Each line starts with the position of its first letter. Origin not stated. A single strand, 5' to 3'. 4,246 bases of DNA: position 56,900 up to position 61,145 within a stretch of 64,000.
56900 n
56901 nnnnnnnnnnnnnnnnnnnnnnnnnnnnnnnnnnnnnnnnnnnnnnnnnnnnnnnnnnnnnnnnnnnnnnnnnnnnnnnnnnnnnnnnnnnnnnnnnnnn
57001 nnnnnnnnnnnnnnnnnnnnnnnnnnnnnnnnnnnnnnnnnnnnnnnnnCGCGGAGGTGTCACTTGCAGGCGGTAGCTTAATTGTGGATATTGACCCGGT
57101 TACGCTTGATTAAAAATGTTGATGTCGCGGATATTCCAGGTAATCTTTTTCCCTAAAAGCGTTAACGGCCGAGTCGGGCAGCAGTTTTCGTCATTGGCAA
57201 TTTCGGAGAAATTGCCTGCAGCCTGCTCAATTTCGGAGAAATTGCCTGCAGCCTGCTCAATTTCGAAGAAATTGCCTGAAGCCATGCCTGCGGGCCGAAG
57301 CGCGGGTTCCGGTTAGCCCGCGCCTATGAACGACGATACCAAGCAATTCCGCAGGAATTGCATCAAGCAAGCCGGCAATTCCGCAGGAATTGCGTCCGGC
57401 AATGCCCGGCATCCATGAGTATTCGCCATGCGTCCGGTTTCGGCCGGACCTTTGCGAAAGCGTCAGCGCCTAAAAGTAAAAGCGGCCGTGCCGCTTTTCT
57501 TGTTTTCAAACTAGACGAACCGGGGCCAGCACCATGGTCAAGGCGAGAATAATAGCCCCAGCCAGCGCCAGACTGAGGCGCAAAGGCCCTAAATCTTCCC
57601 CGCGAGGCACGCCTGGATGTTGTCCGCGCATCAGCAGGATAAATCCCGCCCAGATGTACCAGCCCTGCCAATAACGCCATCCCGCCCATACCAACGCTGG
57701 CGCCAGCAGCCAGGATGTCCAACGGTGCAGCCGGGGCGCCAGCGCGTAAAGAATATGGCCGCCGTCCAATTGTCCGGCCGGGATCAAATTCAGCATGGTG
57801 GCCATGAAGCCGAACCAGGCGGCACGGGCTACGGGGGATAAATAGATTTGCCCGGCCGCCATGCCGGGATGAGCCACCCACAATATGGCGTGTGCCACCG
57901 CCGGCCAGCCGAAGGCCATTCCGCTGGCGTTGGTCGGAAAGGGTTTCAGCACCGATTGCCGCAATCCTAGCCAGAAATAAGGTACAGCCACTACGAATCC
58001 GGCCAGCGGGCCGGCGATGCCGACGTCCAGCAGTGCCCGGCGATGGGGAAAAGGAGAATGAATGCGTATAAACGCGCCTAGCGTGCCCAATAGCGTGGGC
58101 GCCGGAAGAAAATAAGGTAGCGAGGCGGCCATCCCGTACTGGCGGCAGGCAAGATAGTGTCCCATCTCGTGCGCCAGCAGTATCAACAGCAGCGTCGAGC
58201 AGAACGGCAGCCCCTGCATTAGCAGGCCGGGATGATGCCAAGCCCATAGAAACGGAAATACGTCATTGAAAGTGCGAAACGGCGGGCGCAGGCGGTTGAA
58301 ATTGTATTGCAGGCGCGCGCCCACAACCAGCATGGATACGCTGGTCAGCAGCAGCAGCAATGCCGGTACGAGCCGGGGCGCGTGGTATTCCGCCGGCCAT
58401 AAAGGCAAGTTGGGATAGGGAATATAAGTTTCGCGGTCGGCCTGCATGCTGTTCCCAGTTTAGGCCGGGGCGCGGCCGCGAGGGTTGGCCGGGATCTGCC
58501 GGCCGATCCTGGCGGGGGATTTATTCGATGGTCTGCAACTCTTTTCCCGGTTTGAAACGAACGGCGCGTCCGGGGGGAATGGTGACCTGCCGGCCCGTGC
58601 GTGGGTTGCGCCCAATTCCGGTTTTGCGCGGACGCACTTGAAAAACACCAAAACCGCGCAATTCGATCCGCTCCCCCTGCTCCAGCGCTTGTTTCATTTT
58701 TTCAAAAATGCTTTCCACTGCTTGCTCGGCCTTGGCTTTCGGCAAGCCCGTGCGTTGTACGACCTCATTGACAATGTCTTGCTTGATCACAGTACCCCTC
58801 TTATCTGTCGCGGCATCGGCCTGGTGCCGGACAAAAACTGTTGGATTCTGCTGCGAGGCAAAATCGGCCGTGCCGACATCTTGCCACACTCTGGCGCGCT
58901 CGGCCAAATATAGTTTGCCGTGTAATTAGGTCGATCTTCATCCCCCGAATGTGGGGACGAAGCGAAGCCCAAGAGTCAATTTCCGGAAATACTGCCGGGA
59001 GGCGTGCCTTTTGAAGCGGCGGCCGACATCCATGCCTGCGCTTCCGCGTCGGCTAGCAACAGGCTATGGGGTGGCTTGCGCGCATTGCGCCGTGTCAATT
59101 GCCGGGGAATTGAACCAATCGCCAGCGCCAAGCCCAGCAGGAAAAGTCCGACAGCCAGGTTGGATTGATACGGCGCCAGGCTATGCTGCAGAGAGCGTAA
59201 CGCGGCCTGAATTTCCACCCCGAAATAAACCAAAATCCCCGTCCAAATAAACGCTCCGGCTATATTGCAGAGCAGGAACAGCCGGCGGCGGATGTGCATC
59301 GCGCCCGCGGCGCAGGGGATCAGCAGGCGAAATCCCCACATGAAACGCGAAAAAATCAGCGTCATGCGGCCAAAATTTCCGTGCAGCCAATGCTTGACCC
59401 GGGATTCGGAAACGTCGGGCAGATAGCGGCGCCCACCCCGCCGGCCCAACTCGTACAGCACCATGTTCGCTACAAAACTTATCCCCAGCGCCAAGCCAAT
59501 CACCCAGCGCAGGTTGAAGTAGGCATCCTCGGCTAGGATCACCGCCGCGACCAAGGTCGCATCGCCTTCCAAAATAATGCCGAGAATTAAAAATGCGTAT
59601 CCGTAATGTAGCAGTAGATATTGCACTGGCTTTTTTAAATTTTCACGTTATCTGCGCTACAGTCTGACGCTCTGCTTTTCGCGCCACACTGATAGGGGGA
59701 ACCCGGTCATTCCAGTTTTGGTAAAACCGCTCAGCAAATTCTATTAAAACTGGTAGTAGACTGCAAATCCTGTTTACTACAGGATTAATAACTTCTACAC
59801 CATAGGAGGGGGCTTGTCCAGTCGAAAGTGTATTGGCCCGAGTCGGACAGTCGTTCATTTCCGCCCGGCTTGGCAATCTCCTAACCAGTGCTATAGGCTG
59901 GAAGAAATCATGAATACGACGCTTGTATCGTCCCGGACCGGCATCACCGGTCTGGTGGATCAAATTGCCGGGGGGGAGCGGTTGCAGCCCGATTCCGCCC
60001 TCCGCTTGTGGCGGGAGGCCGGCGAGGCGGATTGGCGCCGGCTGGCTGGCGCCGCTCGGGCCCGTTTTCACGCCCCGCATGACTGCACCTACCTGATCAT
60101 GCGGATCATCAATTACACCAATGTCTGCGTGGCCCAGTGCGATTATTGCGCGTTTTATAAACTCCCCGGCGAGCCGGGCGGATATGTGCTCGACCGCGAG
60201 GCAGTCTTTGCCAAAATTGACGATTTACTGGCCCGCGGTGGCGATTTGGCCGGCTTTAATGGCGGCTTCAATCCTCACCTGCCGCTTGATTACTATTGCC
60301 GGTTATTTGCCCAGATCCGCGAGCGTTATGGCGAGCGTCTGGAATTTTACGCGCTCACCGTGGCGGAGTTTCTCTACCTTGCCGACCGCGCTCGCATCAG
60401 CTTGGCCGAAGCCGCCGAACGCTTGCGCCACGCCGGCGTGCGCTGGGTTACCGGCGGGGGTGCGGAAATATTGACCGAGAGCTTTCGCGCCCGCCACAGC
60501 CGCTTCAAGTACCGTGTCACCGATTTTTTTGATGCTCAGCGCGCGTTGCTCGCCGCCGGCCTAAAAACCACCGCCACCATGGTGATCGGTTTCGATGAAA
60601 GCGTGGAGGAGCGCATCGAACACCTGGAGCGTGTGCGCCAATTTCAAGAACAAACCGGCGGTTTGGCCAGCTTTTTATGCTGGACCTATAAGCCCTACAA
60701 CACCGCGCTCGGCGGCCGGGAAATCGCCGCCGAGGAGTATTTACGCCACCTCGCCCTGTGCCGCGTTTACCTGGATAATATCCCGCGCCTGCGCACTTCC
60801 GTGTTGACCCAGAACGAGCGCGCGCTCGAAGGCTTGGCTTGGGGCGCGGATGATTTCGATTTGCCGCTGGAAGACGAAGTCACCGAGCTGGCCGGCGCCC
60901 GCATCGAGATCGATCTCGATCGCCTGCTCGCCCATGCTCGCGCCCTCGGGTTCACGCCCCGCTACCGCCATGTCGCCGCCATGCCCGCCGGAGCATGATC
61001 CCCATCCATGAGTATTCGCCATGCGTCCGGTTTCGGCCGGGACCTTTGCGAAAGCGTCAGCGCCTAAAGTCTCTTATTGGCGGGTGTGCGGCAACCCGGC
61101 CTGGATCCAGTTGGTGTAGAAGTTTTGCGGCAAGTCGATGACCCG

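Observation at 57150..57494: Long modular form of the repeat with variable-number hairpin cassettes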

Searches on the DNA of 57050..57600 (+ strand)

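Call 65: search_rna_families(source=window, start=57050, end=57600, threshold=evalue, max_evalue=10)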
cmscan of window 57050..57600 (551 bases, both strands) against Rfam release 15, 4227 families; matches with E-value up to 10: 1.
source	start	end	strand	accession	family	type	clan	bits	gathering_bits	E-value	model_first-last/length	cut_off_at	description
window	57431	57453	-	RF01700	Collinsella-1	Gene; sRNA;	-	10.5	35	2.9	174-196/196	no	Collinsella-1 RNA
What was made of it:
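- On Known structured RNA family (Rfam 15): Only one noise hit (E = 2.9) in permissive mode on 57050-57600 (call 65).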

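Call 66: search_dna_similar(query=window:57150-57498:+, collection=plasmids, mode=distant, max_rows=10)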
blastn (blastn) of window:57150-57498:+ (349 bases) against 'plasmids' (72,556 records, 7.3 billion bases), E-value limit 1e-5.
No match.

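Call 67: search_dna_similar(query=window:57150-57498:+, collection=phages, mode=distant, max_rows=10)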
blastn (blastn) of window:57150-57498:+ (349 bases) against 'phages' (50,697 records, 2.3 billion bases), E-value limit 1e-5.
No match.
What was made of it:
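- Tried and rejected: No match (calls 66, 67).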

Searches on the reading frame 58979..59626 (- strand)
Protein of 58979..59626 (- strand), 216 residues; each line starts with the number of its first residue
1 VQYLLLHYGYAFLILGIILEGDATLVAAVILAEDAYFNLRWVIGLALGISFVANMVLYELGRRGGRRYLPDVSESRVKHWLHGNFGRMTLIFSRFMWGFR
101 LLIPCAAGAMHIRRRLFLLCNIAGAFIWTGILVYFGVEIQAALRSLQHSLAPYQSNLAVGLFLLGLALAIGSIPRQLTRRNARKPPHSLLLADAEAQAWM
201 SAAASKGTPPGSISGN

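Call 14: search_protein_families(library=pfam, proteins=[window:58979-59626:-])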
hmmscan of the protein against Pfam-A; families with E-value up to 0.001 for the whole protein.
window:58979-59626:- (216 aa): 1 family
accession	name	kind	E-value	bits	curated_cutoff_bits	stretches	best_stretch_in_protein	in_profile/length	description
PF09335.16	VTT_dom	-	4.7e-11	43.7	33.9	1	22-136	4-121/123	VTT domain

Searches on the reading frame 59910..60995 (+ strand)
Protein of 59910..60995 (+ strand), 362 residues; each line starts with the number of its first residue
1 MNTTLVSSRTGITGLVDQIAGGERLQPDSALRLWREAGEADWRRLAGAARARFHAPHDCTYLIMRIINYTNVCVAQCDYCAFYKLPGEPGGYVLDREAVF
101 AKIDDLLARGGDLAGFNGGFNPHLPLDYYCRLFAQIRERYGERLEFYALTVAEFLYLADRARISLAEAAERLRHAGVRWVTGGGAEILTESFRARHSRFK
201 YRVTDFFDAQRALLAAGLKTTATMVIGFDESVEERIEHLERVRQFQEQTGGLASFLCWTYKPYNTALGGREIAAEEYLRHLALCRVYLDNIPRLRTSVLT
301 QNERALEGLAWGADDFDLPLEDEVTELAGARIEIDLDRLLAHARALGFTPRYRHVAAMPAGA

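Call 13: find_encoding_contigs(protein=window:59910-60995:+, flank=10000, max_places=6)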
Protein window:59910-60995:+ (362 aa): 5 contigs read that carry it; 3 places shown.
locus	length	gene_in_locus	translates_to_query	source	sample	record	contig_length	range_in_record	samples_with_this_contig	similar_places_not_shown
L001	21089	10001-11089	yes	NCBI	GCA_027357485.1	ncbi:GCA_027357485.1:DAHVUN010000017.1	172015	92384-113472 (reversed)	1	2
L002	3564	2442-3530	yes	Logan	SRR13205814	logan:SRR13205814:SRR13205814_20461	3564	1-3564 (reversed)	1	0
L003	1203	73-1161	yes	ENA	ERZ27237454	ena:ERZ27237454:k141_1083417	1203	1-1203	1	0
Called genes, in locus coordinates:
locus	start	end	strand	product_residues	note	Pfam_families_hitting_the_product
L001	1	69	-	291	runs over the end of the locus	PF01656:CbiA, PF13614:AAA_31 (weak)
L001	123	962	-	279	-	PF13191:AAA_16, PF13401:AAA_22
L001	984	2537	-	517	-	-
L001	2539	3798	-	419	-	-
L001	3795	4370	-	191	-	PF02563:Poly_export, PF22461:SLBB_2 (weak), PF10531:SLBB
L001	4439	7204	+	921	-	PF17764:PriA_3primeBD, PF00270:DEAD, PF04851:ResIII, PF18319:Zn_ribbon_PriA, PF00271:Helicase_C (weak), PF18074:PriA_C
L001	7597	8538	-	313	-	PF02163:Peptidase_M50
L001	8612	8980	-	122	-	PF18291:HU-HIG, PF00216:Bac_DNA_binding, PF18175:HU-CCDC81_bac_2 (weak)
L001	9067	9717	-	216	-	PF09335:VTT_dom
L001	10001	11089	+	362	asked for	PF04055:Radical_SAM, PF19288:CofH_C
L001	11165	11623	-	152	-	PF00581:Rhodanese (weak)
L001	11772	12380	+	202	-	PF06271:RDD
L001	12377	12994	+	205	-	-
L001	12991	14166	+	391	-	-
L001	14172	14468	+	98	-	-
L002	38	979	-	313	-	PF02163:Peptidase_M50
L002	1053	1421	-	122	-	PF18291:HU-HIG, PF00216:Bac_DNA_binding, PF18175:HU-CCDC81_bac_2 (weak)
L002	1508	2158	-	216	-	PF09335:VTT_dom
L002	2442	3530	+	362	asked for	PF04055:Radical_SAM, PF19288:CofH_C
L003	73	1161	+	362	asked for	PF04055:Radical_SAM, PF19288:CofH_C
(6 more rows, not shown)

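Call 14: search_protein_families(library=pfam, proteins=[window:59910-60995:+])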
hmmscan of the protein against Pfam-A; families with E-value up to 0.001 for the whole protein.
window:59910-60995:+ (362 aa): 2 families
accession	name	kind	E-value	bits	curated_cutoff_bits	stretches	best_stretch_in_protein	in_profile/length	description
PF04055.27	Radical_SAM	-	9.1e-14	52.4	29.5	1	67-241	1-165/166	Radical SAM superfamily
PF19288.4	CofH_C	-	6.7e-10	39.3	27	1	251-354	3-113/125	CofH/MqnC C-terminal region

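Call 22: find_related_loci(query=window:59910-60995:+, collection=genome_contigs, flank=10000)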
Query window:59910-60995:+ (362 aa) in genome_contigs; peptide patterns used: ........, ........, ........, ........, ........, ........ (x = any residue, [..] = any of these).
599 stretches matched a pattern (row limit reached: there are more); 531 encode a relative of the query (tblastn E <= 1e-3); the best 80 are kept; 80 distinct loci.
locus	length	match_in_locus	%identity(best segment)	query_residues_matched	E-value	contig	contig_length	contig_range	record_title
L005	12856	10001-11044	76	15-362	0e+0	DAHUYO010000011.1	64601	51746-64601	MAG TPA_asm: Acidobacteria bacterium isolate clean272 NODE_11_length_64601_cov_9.862160, whole genome shotgun sequence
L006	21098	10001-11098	69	6-361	3e-173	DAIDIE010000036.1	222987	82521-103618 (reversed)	MAG TPA_asm: Acidobacteria bacterium isolate clean356 k141_1438023, whole genome shotgun sequence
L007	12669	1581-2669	70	2-361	5e-173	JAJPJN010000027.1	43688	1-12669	MAG: Terriglobia bacterium isolate Centralia_MAG_491 k107_2238201, whole genome shotgun sequence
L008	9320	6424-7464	76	11-353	4e-173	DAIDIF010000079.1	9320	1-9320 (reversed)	MAG TPA_asm: Acidobacteria bacterium isolate clean14 k141_1509387, whole genome shotgun sequence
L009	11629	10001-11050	72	4-353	8e-173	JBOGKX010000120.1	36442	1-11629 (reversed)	MAG: Terriglobales bacterium isolate TC-S_maxbin2.bin.334_sub k127_5005360, whole genome shotgun sequence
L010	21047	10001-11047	71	12-360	9e-173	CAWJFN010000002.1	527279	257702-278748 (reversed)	MAG: uncultured Acidobacteriaceae bacterium isolate MFD09603.bin.2.53 genome assembly, contig: contig_11512, whole genom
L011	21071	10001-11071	69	1-357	1e-172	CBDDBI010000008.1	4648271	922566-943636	MAG: uncultured Granulicella sp. isolate 00e40aba-00b0-44f7-83e1-f3894d139521 genome assembly, contig: ctg132445, whole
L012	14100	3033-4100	70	2-357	3e-172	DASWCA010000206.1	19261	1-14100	MAG TPA_asm: Acidobacteriaceae bacterium isolate SMAG_U2696 k141_1420832, whole genome shotgun sequence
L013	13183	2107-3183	69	2-360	5e-172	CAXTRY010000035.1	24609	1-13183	MAG TPA_asm: uncultured Acidobacteriaceae bacterium isolate public_SRR14722041_metawrap_bin.2 genome assembly, contig: p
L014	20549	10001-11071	70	3-362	5e-172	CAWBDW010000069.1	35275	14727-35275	MAG: uncultured Acidobacteriaceae bacterium isolate MFD09603.bin.1.144 genome assembly, contig: contig_70994, whole geno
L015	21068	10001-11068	69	1-356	1e-171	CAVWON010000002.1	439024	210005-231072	MAG: uncultured Acidobacteriaceae bacterium isolate MFD00731.bin.2.4 genome assembly, contig: contig_20855, whole genome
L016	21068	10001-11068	69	1-356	1e-171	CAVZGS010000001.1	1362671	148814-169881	MAG: uncultured Acidobacteriaceae bacterium isolate MFD04463.bin.2.175 genome assembly, contig: contig_12346, whole geno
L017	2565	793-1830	73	12-357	0e+0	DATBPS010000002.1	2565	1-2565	MAG TPA_asm: Terriglobales bacterium isolate SMAG_U4083 k141_573276, whole genome shotgun sequence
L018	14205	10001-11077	68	2-360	2e-171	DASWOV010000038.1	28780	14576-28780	MAG TPA_asm: Granulicella sp. isolate SMAG_U3450 k141_1009743, whole genome shotgun sequence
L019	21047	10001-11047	70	7-355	3e-171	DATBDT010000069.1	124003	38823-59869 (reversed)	MAG TPA_asm: Bryobacteraceae bacterium isolate SMAG_U5818 k141_216882, whole genome shotgun sequence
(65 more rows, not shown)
